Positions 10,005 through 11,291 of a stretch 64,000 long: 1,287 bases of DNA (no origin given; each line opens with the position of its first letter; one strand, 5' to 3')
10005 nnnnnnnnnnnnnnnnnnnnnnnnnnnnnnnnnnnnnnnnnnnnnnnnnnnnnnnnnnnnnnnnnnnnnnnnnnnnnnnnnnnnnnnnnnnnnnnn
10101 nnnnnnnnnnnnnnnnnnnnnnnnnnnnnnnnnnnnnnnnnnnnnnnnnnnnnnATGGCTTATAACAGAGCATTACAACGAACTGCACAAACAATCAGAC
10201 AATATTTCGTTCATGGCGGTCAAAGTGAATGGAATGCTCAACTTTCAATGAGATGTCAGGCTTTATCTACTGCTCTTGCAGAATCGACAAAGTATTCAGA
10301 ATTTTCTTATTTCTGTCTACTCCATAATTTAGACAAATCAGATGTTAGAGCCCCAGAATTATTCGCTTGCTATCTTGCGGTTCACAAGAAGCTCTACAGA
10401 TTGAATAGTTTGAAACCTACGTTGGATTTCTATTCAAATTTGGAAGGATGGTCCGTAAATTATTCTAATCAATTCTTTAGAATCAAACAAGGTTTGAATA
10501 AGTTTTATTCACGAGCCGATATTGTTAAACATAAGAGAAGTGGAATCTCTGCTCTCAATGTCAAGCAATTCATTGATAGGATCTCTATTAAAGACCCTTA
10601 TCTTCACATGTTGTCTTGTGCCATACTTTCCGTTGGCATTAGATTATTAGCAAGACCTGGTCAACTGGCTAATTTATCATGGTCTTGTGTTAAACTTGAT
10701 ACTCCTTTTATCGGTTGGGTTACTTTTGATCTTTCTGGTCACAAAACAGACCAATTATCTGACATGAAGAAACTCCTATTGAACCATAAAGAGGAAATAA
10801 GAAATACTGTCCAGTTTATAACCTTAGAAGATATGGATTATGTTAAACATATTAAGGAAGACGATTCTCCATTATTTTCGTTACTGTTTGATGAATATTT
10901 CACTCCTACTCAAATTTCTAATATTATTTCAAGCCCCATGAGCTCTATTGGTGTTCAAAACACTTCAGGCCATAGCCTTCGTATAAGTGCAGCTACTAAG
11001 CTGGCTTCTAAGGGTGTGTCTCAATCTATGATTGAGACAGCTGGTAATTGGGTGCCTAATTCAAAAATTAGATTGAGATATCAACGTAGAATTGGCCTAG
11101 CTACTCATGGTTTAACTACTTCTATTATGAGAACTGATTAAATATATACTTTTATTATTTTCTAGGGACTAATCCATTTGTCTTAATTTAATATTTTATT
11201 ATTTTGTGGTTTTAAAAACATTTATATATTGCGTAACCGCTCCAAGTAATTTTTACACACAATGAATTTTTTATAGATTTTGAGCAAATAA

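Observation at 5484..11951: Decayed DIRS-like tyrosine-recombinase retrotransposon occupying about 6 kb and ending at the assembly gap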

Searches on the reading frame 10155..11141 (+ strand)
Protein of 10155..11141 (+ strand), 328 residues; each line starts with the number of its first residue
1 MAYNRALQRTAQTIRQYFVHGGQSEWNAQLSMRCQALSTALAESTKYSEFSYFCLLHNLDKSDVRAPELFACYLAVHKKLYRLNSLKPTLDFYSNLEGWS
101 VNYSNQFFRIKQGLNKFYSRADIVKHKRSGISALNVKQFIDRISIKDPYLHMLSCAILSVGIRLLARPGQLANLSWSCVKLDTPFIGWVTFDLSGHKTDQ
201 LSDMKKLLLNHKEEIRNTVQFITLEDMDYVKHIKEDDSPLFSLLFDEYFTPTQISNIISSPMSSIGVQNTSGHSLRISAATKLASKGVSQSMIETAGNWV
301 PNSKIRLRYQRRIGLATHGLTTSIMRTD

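Call 24: find_homologous_proteins(query=window:10248-11138:+, max_evalue=0.001)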
Query seq(297 aa) (297 aa): 7 proteins with E <= 0.001 among 625 candidates.
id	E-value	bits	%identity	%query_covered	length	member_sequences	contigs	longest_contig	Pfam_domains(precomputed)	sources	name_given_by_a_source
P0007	3.1e-100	353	93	57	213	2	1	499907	-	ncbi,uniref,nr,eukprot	ncbi:predicted protein [Naegleria gruberi]|uniref:Predicted protein n=1 Tax=Naegleria gruberi TaxID=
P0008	7.8e-80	286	50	99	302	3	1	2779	PF00589.28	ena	-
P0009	2.2e-79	285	48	99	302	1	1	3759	PF00589.28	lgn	-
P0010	3.4e-78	281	49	99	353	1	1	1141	PF00589.28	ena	-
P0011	4.4e-51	192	50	69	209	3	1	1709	-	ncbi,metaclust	ncbi:predicted protein, partial [Naegleria gruberi]|metaclust:status=active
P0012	4.1e-46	175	36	100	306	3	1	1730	PF00589.28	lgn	-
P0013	3.0e-35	140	35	95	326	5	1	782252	-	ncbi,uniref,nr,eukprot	ncbi:predicted protein [Naegleria gruberi]|uniref:Predicted protein n=1 Tax=Naegleria gruberi TaxID=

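Call 25: find_encoding_contigs(protein=P0007, flank=10000)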
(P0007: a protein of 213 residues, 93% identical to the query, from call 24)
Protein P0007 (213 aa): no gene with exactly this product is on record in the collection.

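Call 26: find_encoding_contigs(protein=P0013, flank=10000)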
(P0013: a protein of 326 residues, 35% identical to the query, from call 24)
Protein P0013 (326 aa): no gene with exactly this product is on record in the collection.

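Call 47: find_encoding_contigs(protein=P0009, flank=10000)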
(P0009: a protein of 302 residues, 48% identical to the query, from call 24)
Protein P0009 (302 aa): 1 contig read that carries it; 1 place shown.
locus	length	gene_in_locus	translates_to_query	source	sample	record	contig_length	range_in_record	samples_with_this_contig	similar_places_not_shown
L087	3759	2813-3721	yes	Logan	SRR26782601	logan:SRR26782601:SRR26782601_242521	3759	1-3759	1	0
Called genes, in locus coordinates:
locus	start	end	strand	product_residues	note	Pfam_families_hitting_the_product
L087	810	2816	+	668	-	PF00078:RVT_1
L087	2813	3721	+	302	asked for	PF00589:Phage_integrase (weak)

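Call 48: find_encoding_contigs(protein=P0008, flank=10000)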
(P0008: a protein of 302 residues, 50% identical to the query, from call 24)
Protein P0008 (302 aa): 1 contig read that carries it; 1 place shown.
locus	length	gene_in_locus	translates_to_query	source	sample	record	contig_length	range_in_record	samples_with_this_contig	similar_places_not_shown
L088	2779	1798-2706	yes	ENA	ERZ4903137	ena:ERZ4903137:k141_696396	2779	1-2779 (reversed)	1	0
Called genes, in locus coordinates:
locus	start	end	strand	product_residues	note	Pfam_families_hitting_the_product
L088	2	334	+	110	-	?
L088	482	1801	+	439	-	-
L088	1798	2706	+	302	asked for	PF00589:Phage_integrase (faint)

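Call 71: list_cluster_members(proteins=[P0007, P0011, P0013, window:10155-11141:+, window:10248-11141:+, window:9121-10251:+, window:12010-13032:-])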
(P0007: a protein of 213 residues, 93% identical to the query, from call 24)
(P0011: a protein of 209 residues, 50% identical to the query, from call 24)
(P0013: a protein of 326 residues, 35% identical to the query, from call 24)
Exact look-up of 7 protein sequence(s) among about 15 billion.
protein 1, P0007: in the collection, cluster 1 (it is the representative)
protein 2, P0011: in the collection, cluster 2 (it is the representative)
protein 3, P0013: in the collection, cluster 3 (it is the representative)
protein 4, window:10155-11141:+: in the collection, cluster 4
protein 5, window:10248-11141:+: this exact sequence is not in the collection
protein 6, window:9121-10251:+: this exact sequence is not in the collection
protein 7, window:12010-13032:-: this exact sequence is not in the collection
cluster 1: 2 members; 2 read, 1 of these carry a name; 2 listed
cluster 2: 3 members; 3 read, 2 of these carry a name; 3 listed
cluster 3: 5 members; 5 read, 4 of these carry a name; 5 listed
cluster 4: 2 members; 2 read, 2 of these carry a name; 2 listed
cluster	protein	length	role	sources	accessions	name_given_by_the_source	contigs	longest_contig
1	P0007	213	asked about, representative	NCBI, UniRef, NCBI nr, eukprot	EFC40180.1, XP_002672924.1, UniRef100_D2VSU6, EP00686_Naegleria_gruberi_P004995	predicted protein [Naegleria gruberi] | Predicted protein n=1 Tax=Naegleria gruberi TaxID=5762 RepID=D2VSU6_NAEGR | uncharacterized protein NAEGRDRAFT_72065 [Naegleria gruberi]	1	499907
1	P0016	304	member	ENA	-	-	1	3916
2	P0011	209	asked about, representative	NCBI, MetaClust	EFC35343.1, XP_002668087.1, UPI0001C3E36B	predicted protein, partial [Naegleria gruberi] | status=active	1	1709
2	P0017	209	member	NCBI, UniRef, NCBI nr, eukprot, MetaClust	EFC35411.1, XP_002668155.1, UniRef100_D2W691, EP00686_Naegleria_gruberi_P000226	predicted protein [Naegleria gruberi] | Predicted protein n=1 Tax=Naegleria gruberi TaxID=5762 RepID=D2W691_NAEGR | uncharacterized protein NAEGRDRAFT_76934 [Naegleria gruberi]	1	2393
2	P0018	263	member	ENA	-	-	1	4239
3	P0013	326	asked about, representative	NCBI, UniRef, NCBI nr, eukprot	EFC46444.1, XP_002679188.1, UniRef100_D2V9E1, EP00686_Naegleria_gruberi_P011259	predicted protein [Naegleria gruberi] | Predicted protein n=1 Tax=Naegleria gruberi TaxID=5762 RepID=D2V9E1_NAEGR | uncharacterized protein NAEGRDRAFT_47676 [Naegleria gruberi]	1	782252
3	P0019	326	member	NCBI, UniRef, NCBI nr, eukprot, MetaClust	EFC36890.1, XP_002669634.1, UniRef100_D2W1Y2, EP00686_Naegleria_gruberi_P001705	predicted protein [Naegleria gruberi] | Predicted protein n=1 Tax=Naegleria gruberi TaxID=5762 RepID=D2W1Y2_NAEGR | uncharacterized protein NAEGRDRAFT_54063 [Naegleria gruberi]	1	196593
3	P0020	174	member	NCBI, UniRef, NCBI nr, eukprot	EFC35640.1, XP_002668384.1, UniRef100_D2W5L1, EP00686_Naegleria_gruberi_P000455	predicted protein [Naegleria gruberi] | Predicted protein n=1 Tax=Naegleria gruberi TaxID=5762 RepID=D2W5L1_NAEGR | uncharacterized protein NAEGRDRAFT_76701 [Naegleria gruberi]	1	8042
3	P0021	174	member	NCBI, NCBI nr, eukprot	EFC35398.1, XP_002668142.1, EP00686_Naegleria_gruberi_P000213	predicted protein [Naegleria gruberi] | uncharacterized protein NAEGRDRAFT_76947 [Naegleria gruberi] | XP_002668142.1 predicted protein [Naegleria gruberi strain NEG-M]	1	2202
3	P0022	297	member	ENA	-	-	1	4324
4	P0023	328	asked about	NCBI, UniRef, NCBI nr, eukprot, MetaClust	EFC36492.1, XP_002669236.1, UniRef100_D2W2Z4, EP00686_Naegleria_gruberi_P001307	predicted protein [Naegleria gruberi] | Predicted protein n=1 Tax=Naegleria gruberi TaxID=5762 RepID=D2W2Z4_NAEGR | uncharacterized protein NAEGRDRAFT_75764 [Naegleria gruberi]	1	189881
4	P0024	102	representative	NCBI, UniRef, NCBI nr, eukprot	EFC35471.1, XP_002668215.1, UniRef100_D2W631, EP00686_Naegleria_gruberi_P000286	predicted protein [Naegleria gruberi] | Predicted protein n=1 Tax=Naegleria gruberi TaxID=5762 RepID=D2W631_NAEGR | uncharacterized protein NAEGRDRAFT_76874 [Naegleria gruberi]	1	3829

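Call 72: find_encoding_contigs(protein=P0018, flank=10000)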
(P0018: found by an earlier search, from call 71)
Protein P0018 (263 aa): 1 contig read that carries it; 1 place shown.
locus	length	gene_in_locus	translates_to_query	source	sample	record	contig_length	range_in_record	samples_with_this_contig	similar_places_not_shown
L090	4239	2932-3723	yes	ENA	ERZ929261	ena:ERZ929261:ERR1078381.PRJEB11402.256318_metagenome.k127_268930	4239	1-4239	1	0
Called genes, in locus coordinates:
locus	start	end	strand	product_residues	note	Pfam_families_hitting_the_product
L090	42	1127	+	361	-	-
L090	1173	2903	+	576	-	-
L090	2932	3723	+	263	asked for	-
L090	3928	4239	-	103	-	?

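Call 73: find_encoding_contigs(protein=P0022, flank=10000)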
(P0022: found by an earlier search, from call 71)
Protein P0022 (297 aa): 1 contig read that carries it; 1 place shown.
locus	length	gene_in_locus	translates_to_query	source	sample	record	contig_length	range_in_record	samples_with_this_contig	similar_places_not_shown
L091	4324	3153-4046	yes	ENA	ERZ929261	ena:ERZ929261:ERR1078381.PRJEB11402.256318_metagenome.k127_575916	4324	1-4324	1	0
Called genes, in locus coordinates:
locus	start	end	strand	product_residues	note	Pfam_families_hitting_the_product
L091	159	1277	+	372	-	-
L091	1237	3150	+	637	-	PF00078:RVT_1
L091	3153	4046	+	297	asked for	-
